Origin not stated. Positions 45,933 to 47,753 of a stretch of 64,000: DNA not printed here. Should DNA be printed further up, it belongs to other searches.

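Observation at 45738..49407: AT-rich three-gene carotenoid cassette with the bacterioruberin-type trio (CrtD/CrtI-like desaturase, LyeJ-like UbiA prenyltransferase, CruF-like protein)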

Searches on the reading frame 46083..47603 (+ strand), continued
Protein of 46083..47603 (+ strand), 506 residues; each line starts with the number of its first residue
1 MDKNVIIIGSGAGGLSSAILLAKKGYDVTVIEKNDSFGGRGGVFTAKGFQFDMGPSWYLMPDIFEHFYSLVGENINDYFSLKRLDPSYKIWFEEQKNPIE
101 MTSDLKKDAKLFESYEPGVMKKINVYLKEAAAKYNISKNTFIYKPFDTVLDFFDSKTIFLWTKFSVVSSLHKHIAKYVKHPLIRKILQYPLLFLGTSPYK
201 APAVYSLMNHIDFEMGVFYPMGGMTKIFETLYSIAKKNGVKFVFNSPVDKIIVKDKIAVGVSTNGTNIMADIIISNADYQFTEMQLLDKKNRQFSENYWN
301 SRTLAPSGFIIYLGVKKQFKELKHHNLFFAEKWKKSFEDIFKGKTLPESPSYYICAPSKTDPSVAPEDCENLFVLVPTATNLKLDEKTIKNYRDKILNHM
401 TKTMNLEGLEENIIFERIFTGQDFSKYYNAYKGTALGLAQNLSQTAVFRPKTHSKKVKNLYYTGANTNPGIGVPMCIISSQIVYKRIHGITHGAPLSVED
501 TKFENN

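Call 78: find_homologous_proteins(query=window:46083-47603:+, max_evalue=1e-30)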
Query window:46083-47603:+ (506 aa): 6603 proteins with E <= 1e-30 among 8000 candidates; the best 120 are listed.
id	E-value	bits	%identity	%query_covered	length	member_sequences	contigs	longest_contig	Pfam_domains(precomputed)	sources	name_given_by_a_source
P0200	1.0e-290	983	83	100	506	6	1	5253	PF01266.31,PF01593.31,PF13450.13,PF00890.31,PF07992.21,PF00070.34,PF03486.21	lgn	-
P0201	1.5e-289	979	83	100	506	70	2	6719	PF01266.31,PF01593.31,PF13450.13,PF00890.31,PF07992.21,PF00070.34,PF03486.21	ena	-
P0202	3.1e-289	978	82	100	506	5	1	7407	PF01266.31,PF01593.31,PF13450.13,PF00890.31,PF07992.21,PF00070.34,PF03486.21,PF01494.26,PF12831.14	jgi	jgi:phytoene desaturase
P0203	3.1e-289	978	84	99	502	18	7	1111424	PF01266.31,PF01593.31,PF13450.13,PF00890.31,PF07992.21,PF00070.34,PF03486.21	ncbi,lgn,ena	-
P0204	2.2e-288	975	81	100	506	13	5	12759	PF01946.24,PF01266.31,PF01593.31,PF13450.13,PF00890.31,PF07992.21,PF00070.34,PF03486.21,PF12831.14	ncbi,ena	-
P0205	9.9e-288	973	83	100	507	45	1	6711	PF01266.31,PF01593.31,PF13450.13,PF00890.31,PF07992.21,PF00070.34,PF03486.21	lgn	-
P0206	1.1e-287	973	83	100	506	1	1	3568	PF01266.31,PF01593.31,PF13450.13,PF00890.31,PF07992.21,PF00070.34,PF03486.21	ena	-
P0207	3.6e-286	968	82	99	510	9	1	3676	PF01946.24,PF01266.31,PF01593.31,PF13450.13,PF00890.31,PF07992.21,PF00070.34,PF03486.21,PF01494.26,PF12831.14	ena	-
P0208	4.0e-286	968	82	99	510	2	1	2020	PF01946.24,PF01266.31,PF01593.31,PF13450.13,PF00890.31,PF07992.21,PF00070.34,PF03486.21,PF01494.26,PF12831.14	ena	-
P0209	4.3e-286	968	82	99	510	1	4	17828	PF01946.24,PF01266.31,PF01593.31,PF13450.13,PF00890.31,PF07992.21,PF00070.34,PF03486.21,PF01494.26,PF12831.14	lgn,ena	-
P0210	4.4e-286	968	82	99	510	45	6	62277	PF01946.24,PF01266.31,PF01593.31,PF13450.13,PF00890.31,PF07992.21,PF00070.34,PF03486.21,PF01494.26,PF12831.14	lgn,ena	-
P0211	5.6e-286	967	82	99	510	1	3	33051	PF01946.24,PF01266.31,PF01593.31,PF13450.13,PF00890.31,PF07992.21,PF00070.34,PF03486.21,PF01494.26,PF12831.14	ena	-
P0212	5.8e-286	967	82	99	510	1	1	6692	PF01946.24,PF01266.31,PF01593.31,PF13450.13,PF00890.31,PF07992.21,PF00070.34,PF03486.21,PF01494.26,PF12831.14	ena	-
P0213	5.8e-286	967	82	99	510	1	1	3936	PF01946.24,PF01266.31,PF01593.31,PF13450.13,PF00890.31,PF07992.21,PF00070.34,PF03486.21,PF01494.26,PF12831.14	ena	-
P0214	8.5e-286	967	81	99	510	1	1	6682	PF01946.24,PF01266.31,PF01593.31,PF13450.13,PF00890.31,PF07992.21,PF00070.34,PF03486.21,PF01494.26,PF12831.14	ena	-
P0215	1.5e-285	966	82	99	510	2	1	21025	PF01946.24,PF01266.31,PF01593.31,PF13450.13,PF00890.31,PF07992.21,PF00070.34,PF03486.21,PF01494.26,PF12831.14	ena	-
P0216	1.8e-285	965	81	99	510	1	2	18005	PF01946.24,PF01266.31,PF01593.31,PF13450.13,PF00890.31,PF07992.21,PF00070.34,PF03486.21,PF01494.26,PF12831.14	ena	-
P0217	1.9e-285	965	82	99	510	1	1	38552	PF01946.24,PF01266.31,PF01593.31,PF13450.13,PF00890.31,PF07992.21,PF00070.34,PF03486.21,PF01494.26,PF12831.14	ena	-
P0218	2.2e-285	965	81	99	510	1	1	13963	PF01946.24,PF01266.31,PF01593.31,PF13450.13,PF00890.31,PF07992.21,PF00070.34,PF03486.21,PF01494.26,PF12831.14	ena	-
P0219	2.6e-285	965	82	99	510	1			PF01946.24,PF01266.31,PF01593.31,PF13450.13,PF00890.31,PF07992.21,PF00070.34,PF03486.21,PF01494.26,PF12831.14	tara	tara:strand:- start:559 stop:2091 length:1533 start_codon:yes stop_codon:yes gene_type:complete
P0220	2.6e-285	965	81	99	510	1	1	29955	PF01946.24,PF01266.31,PF01593.31,PF13450.13,PF00890.31,PF07992.21,PF00070.34,PF03486.21,PF01494.26,PF12831.14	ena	-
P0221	4.2e-285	964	81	99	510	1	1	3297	PF01946.24,PF01266.31,PF01593.31,PF13450.13,PF00890.31,PF07992.21,PF00070.34,PF03486.21,PF01494.26,PF12831.14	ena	-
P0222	1.3e-284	963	82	99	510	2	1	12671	PF01946.24,PF01266.31,PF01593.31,PF13450.13,PF00890.31,PF07992.21,PF00070.34,PF03486.21,PF01494.26,PF12831.14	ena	-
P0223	2.3e-284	962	80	100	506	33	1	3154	PF01266.31,PF01593.31,PF13450.13,PF00890.31,PF07992.21,PF00070.34,PF03486.21,PF00996.25,PF01494.26,PF12831.14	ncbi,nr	ncbi:MAG: phytoene desaturase family protein [Bacteroidota bacterium]|nr:phytoene desaturase family 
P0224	2.6e-284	962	81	99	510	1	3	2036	PF01946.24,PF01266.31,PF01593.31,PF13450.13,PF00890.31,PF07992.21,PF00070.34,PF03486.21,PF01494.26,PF12831.14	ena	-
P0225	2.7e-284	962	81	99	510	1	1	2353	PF01946.24,PF01266.31,PF01593.31,PF13450.13,PF00890.31,PF07992.21,PF00070.34,PF03486.21,PF01494.26,PF12831.14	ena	-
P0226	3.8e-284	961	82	99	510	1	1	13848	PF01946.24,PF01266.31,PF01593.31,PF13450.13,PF00890.31,PF07992.21,PF00070.34,PF03486.21,PF01494.26,PF12831.14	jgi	-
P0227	5.1e-284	961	81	99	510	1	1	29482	PF01946.24,PF01266.31,PF01593.31,PF13450.13,PF00890.31,PF07992.21,PF00070.34,PF03486.21,PF01494.26,PF12831.14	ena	-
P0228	5.1e-284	961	81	99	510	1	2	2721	PF01946.24,PF01266.31,PF01593.31,PF13450.13,PF00890.31,PF07992.21,PF00070.34,PF03486.21,PF01494.26,PF12831.14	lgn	-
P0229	1.2e-283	959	81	99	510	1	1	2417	PF01946.24,PF01266.31,PF01593.31,PF13450.13,PF00890.31,PF07992.21,PF00070.34,PF03486.21,PF01494.26,PF12831.14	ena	-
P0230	1.8e-283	959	81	99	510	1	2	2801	PF01946.24,PF01266.31,PF01593.31,PF13450.13,PF00890.31,PF07992.21,PF00070.34,PF03486.21,PF01494.26,PF12831.14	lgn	-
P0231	7.1e-283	957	82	100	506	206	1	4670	PF01946.24,PF01266.31,PF01593.31,PF13450.13,PF00890.31,PF07992.21,PF00070.34,PF13738.13,PF03486.21,PF00996.25,PF12831.14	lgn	-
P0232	1.0e-282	956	81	99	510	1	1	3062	PF01946.24,PF01266.31,PF01593.31,PF13450.13,PF00890.31,PF07992.21,PF00070.34,PF03486.21,PF01494.26,PF12831.14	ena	-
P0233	1.1e-267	907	76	99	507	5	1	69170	PF01946.24,PF01266.31,PF01593.31,PF13450.13,PF00890.31,PF07992.21,PF00070.34,PF03486.21,PF01494.26,PF12831.14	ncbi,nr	ncbi:MAG: phytoene desaturase family protein [Flavobacteriaceae bacterium]|nr:phytoene desaturase fa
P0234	2.1e-264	896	76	99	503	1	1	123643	PF01946.24,PF01266.31,PF01593.31,PF13450.13,PF00890.31,PF07992.21,PF03486.21,PF12831.14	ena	-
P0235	7.5e-264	894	76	99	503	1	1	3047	PF01946.24,PF01266.31,PF01593.31,PF13450.13,PF00890.31,PF07992.21,PF03486.21,PF12831.14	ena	-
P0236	1.2e-263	894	75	99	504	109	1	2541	PF01946.24,PF01266.31,PF01593.31,PF13450.13,PF00890.31,PF07992.21,PF13738.13,PF03486.21,PF01494.26,PF12831.14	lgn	-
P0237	4.4e-262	888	75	99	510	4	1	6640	PF01946.24,PF01266.31,PF01593.31,PF13450.13,PF00890.31,PF07992.21,PF03486.21,PF01494.26,PF12831.14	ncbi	-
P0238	1.7e-260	883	74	99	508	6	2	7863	PF01946.24,PF01266.31,PF01593.31,PF13450.13,PF00890.31,PF07992.21,PF13738.13,PF03486.21,PF01494.26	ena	-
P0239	1.9e-260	883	75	100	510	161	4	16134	PF01266.31,PF01593.31,PF13450.13,PF00890.31,PF07992.21,PF00070.34,PF03486.21,PF01494.26,PF12831.14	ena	-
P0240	3.6e-260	882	74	99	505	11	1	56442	PF01946.24,PF01266.31,PF01593.31,PF13450.13,PF00890.31,PF07992.21,PF00070.34,PF03486.21,PF00996.25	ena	-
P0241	3.6e-259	879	74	99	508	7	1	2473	PF01266.31,PF01593.31,PF13450.13,PF00890.31,PF07992.21,PF00070.34,PF03486.21,PF01494.26,PF12831.14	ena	-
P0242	5.9e-258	875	74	100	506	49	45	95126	PF01266.31,PF01593.31,PF13450.13,PF00890.31,PF07992.21,PF00070.34,PF03486.21,PF12831.14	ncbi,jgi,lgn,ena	ncbi:MAG: phytoene desaturase family protein [Flavobacteriaceae bacterium]|jgi:phytoene desaturase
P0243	1.9e-256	870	72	99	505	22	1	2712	PF01266.31,PF01593.31,PF13450.13,PF00890.31,PF07992.21,PF00070.34,PF03486.21,PF00996.25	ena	-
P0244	1.8e-254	863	72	99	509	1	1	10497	PF01266.31,PF01593.31,PF13450.13,PF00890.31,PF07992.21,PF03486.21,PF01494.26,PF12831.14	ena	-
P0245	3.6e-229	780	66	99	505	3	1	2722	PF01266.31,PF01593.31,PF13450.13,PF00890.31,PF07992.21,PF00070.34,PF03486.21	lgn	-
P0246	1.2e-226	771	80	80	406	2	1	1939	PF01593.31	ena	-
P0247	2.7e-224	764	81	80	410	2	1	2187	PF01266.31,PF01593.31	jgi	jgi:phytoene desaturase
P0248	1.3e-187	643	81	67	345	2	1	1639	PF01266.31,PF01593.31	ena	-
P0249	9.5e-180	617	52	98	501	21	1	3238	PF01266.31,PF01593.31,PF13450.13,PF00890.31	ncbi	-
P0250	2.3e-177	609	53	95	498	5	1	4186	PF01266.31,PF01593.31,PF13450.13,PF00890.31,PF07992.21,PF00070.34,PF03486.21,PF12831.14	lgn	-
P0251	1.8e-176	606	52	98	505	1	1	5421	PF01266.31,PF01593.31,PF13450.13,PF00890.31,PF07992.21,PF00070.34,PF03486.21,PF12831.14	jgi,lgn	jgi:phytoene desaturase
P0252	1.3e-175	603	52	96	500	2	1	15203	PF01266.31,PF01593.31,PF13450.13,PF00890.31,PF07992.21,PF03486.21,PF12831.14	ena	-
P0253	1.6e-175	603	52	98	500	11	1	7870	PF01266.31,PF01593.31,PF13450.13,PF00890.31,PF07992.21,PF00070.34,PF03486.21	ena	-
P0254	2.0e-175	603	53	98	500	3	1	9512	PF01266.31,PF01593.31,PF13450.13,PF00890.31,PF07992.21,PF00070.34,PF03486.21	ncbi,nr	ncbi:MAG: phytoene desaturase [Blastocatellia bacterium]|nr:phytoene desaturase [Blastocatellia bact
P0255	2.3e-175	602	51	98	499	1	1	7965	PF01266.31,PF01593.31,PF13450.13,PF00890.31,PF07992.21,PF00070.34,PF03486.21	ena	-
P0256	2.4e-175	602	52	99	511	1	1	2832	PF01266.31,PF01593.31,PF13450.13,PF00890.31,PF07992.21,PF03486.21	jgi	-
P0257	2.7e-175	602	52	98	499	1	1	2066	PF01266.31,PF01593.31,PF13450.13,PF00890.31,PF07992.21,PF00070.34,PF03486.21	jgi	jgi:phytoene desaturase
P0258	3.0e-175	602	51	98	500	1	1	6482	PF01266.31,PF01593.31,PF13450.13,PF00890.31,PF07992.21,PF00070.34,PF03486.21,PF00996.25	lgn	-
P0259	5.1e-175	601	51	98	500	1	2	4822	PF01266.31,PF01593.31,PF13450.13,PF00890.31,PF07992.21,PF00070.34,PF03486.21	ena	-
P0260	7.6e-175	601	51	98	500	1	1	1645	PF01266.31,PF01593.31,PF13450.13,PF00890.31,PF07992.21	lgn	-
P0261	9.2e-175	600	52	98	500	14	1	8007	PF01266.31,PF01593.31,PF13450.13,PF00890.31,PF07992.21,PF00070.34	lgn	-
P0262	1.2e-174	600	53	98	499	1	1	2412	PF01266.31,PF01593.31,PF13450.13,PF03486.21,PF12831.14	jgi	-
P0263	2.0e-174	599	52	95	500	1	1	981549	PF01266.31,PF01593.31,PF13450.13,PF00890.31,PF07992.21,PF03486.21,PF12831.14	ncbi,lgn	ncbi:MAG: phytoene desaturase family protein [Patescibacteria group bacterium]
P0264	2.1e-174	599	51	98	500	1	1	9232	PF01266.31,PF01593.31,PF13450.13,PF00890.31,PF07992.21,PF00070.34,PF03486.21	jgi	jgi:phytoene desaturase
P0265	2.1e-174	599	51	98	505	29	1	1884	PF01266.31,PF01593.31,PF13450.13,PF00890.31,PF07992.21,PF00070.34,PF03486.21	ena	-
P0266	2.7e-174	599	51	94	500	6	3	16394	PF01266.31,PF01593.31,PF13450.13,PF00890.31,PF07992.21,PF00070.34,PF03486.21,PF01494.26,PF12831.14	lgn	-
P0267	2.8e-174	599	51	98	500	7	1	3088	PF01266.31,PF01593.31,PF13450.13,PF00890.31,PF07992.21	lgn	-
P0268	2.9e-174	599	52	98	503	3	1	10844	PF01266.31,PF01593.31,PF13450.13,PF00890.31,PF07992.21,PF00070.34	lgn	-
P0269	3.2e-174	599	51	98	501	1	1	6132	PF01266.31,PF01593.31,PF13450.13,PF00890.31,PF07992.21,PF00070.34,PF03486.21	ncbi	-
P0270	3.8e-174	598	52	98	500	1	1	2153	PF01266.31,PF01593.31,PF13450.13,PF00890.31,PF07992.21,PF00070.34,PF03486.21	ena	-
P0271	4.9e-174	598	51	98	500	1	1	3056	PF01266.31,PF01593.31,PF13450.13,PF00890.31,PF07992.21,PF00070.34,PF03486.21,PF00996.25,PF12831.14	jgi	jgi:phytoene desaturase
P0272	5.1e-174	598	51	98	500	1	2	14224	PF01266.31,PF01593.31,PF13450.13,PF00890.31,PF07992.21,PF00070.34,PF03486.21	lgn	-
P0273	5.7e-174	598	51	98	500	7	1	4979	PF01266.31,PF01593.31,PF13450.13,PF00890.31,PF07992.21,PF00070.34,PF03486.21,PF01494.26,PF12831.14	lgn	-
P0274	6.1e-174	598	51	98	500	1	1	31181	PF01266.31,PF01593.31,PF13450.13,PF07992.21,PF00070.34,PF03486.21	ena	-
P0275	8.8e-174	597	52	98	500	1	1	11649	PF01266.31,PF01593.31,PF13450.13,PF00890.31,PF07992.21,PF00070.34,PF03486.21,PF01494.26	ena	-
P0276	9.3e-174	597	51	94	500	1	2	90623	PF01266.31,PF01593.31,PF13450.13,PF07992.21,PF00070.34,PF03486.21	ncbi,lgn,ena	-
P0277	1.0e-173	597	50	99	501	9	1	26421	PF01266.31,PF01593.31,PF13450.13,PF00890.31,PF07992.21,PF00070.34,PF03486.21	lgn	-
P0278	1.1e-173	597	51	98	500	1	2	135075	PF01266.31,PF01593.31,PF13450.13,PF00890.31,PF07992.21,PF00070.34,PF03486.21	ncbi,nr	ncbi:MAG TPA: phytoene desaturase family protein [Pyrinomonadaceae bacterium]|nr:phytoene desaturase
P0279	1.3e-173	597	51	98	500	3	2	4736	PF01266.31,PF01593.31,PF13450.13,PF00890.31,PF07992.21,PF00070.34,PF03486.21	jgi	-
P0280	1.4e-173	596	51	98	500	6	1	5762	PF01266.31,PF01593.31,PF13450.13,PF00890.31,PF07992.21,PF00070.34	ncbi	ncbi:MAG: phytoene desaturase family protein [Acidobacteriota bacterium]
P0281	1.5e-173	596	51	98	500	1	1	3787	PF01266.31,PF01593.31,PF13450.13,PF07992.21,PF00070.34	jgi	jgi:phytoene desaturase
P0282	1.6e-173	596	51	98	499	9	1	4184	PF01266.31,PF01593.31,PF13450.13,PF00890.31,PF07992.21,PF00070.34,PF03486.21,PF12831.14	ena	-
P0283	1.9e-173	596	51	98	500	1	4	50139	PF01266.31,PF01593.31,PF13450.13,PF00890.31,PF07992.21,PF00070.34,PF03486.21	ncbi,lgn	-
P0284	1.9e-173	596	50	98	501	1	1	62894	PF01266.31,PF01593.31,PF13450.13,PF00890.31,PF07992.21,PF00070.34,PF03486.21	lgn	-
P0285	2.3e-173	596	52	99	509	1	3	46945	PF01266.31,PF01593.31,PF13450.13,PF00890.31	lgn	-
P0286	2.4e-173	596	51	98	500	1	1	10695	PF01266.31,PF01593.31,PF13450.13,PF00890.31,PF07992.21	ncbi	-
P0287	2.5e-173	596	50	98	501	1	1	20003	PF01266.31,PF01593.31,PF13450.13,PF00890.31,PF07992.21,PF00070.34,PF03486.21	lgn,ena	-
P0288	2.7e-173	595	50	98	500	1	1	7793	PF01266.31,PF01593.31,PF13450.13,PF00890.31,PF07992.21,PF00070.34,PF03486.21,PF01494.26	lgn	-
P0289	3.0e-173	595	51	98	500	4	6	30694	PF01266.31,PF01593.31,PF13450.13,PF00890.31,PF07992.21,PF00070.34,PF03486.21,PF00996.25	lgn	-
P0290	3.1e-173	595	50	98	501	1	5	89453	PF01266.31,PF01593.31,PF13450.13,PF00890.31,PF07992.21,PF00070.34,PF03486.21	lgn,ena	-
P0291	3.5e-173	595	51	98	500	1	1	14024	PF01266.31,PF01593.31,PF13450.13,PF00890.31,PF07992.21,PF00070.34,PF03486.21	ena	-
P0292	3.7e-173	595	51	98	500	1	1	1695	PF01266.31,PF01593.31,PF13450.13,PF00890.31,PF07992.21,PF00070.34,PF03486.21,PF00996.25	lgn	-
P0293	3.8e-173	595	52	99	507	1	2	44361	PF01266.31,PF01593.31,PF13450.13,PF00890.31,PF07992.21,PF03486.21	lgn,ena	-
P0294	4.1e-173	595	51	98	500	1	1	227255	PF01266.31,PF01593.31,PF13450.13,PF07992.21,PF00070.34,PF03486.21,PF01494.26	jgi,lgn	jgi:phytoene desaturase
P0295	4.2e-173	595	51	98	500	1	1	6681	PF01266.31,PF01593.31,PF13450.13,PF00890.31,PF07992.21,PF00070.34,PF03486.21,PF01494.26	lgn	-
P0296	4.3e-173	595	51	94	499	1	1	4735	PF01266.31,PF01593.31,PF13450.13,PF00890.31,PF07992.21,PF00070.34,PF03486.21,PF12831.14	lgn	-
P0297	4.6e-173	595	51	98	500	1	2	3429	PF01266.31,PF01593.31,PF13450.13,PF00890.31,PF07992.21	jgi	jgi:phytoene desaturase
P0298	5.4e-173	595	50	98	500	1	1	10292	PF01266.31,PF01593.31,PF13450.13,PF00890.31,PF07992.21,PF00070.34,PF03486.21,PF01494.26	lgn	-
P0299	6.0e-173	594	53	96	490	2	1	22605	PF01266.31,PF01593.31,PF13450.13,PF00890.31,PF07992.21,PF03486.21,PF00996.25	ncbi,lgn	-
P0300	6.2e-173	594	51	98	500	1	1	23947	PF01266.31,PF01593.31,PF13450.13,PF00890.31,PF07992.21,PF00070.34,PF03486.21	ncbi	-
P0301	6.8e-173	594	52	98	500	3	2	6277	PF01266.31,PF01593.31,PF13450.13,PF00890.31,PF07992.21,PF00070.34,PF03486.21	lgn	-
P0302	7.0e-173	594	52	98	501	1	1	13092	PF01266.31,PF01593.31,PF13450.13,PF00890.31,PF07992.21,PF03486.21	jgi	-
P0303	7.7e-173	594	51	98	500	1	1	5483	PF01266.31,PF01593.31,PF13450.13,PF07992.21,PF00070.34,PF03486.21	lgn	-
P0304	8.4e-173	594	51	98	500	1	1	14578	PF01266.31,PF01593.31,PF13450.13,PF00890.31,PF07992.21,PF00070.34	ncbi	-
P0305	8.5e-173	594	52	98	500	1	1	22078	PF01266.31,PF01593.31,PF13450.13,PF00890.31,PF07992.21,PF00070.34,PF03486.21,PF12831.14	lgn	-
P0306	8.6e-173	594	51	94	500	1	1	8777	PF01266.31,PF01593.31,PF13450.13,PF00890.31,PF07992.21,PF00070.34,PF03486.21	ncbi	-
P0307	8.8e-173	594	52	96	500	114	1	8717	PF01266.31,PF01593.31,PF13450.13,PF00890.31,PF07992.21,PF03486.21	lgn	-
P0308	9.3e-173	594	51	98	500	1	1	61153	PF01266.31,PF01593.31,PF13450.13,PF00890.31,PF07992.21,PF00070.34,PF03486.21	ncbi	-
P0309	1.1e-172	593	50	98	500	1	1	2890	PF01266.31,PF01593.31,PF13450.13,PF00890.31,PF07992.21,PF00070.34,PF03486.21,PF01494.26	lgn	-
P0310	1.1e-172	593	50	98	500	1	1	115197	PF01266.31,PF01593.31,PF13450.13,PF00890.31,PF07992.21,PF00070.34,PF03486.21,PF12831.14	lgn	-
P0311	1.1e-172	593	51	98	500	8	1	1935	PF01266.31,PF01593.31,PF13450.13,PF00890.31,PF07992.21,PF00070.34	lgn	-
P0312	1.6e-172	593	51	98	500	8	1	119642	PF01266.31,PF01593.31,PF13450.13,PF07992.21,PF00070.34,PF03486.21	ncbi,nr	ncbi:MAG: phytoene desaturase [Chloracidobacterium sp.]|nr:phytoene desaturase [Chloracidobacterium 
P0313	2.3e-172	592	50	98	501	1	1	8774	PF01266.31,PF01593.31,PF13450.13,PF00890.31,PF07992.21,PF00070.34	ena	-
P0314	2.6e-172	592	51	98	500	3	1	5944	PF01266.31,PF01593.31,PF13450.13,PF00890.31,PF07992.21,PF00070.34,PF03486.21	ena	-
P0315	2.6e-172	592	51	98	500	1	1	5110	PF01266.31,PF01593.31,PF13450.13,PF00890.31,PF07992.21,PF00070.34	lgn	-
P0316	2.8e-172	592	51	98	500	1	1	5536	PF01266.31,PF01593.31,PF13450.13,PF00890.31,PF07992.21,PF00070.34,PF03486.21,PF00996.25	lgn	-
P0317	3.0e-172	592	50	98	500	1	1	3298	PF01266.31,PF01593.31,PF13450.13,PF00890.31,PF07992.21,PF03486.21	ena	-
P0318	3.1e-172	592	51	98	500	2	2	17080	PF01266.31,PF01593.31,PF13450.13,PF00890.31,PF07992.21,PF03486.21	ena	-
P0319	3.2e-172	592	51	98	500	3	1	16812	PF01266.31,PF01593.31,PF13450.13,PF07992.21,PF00070.34,PF03486.21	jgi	jgi:phytoene desaturase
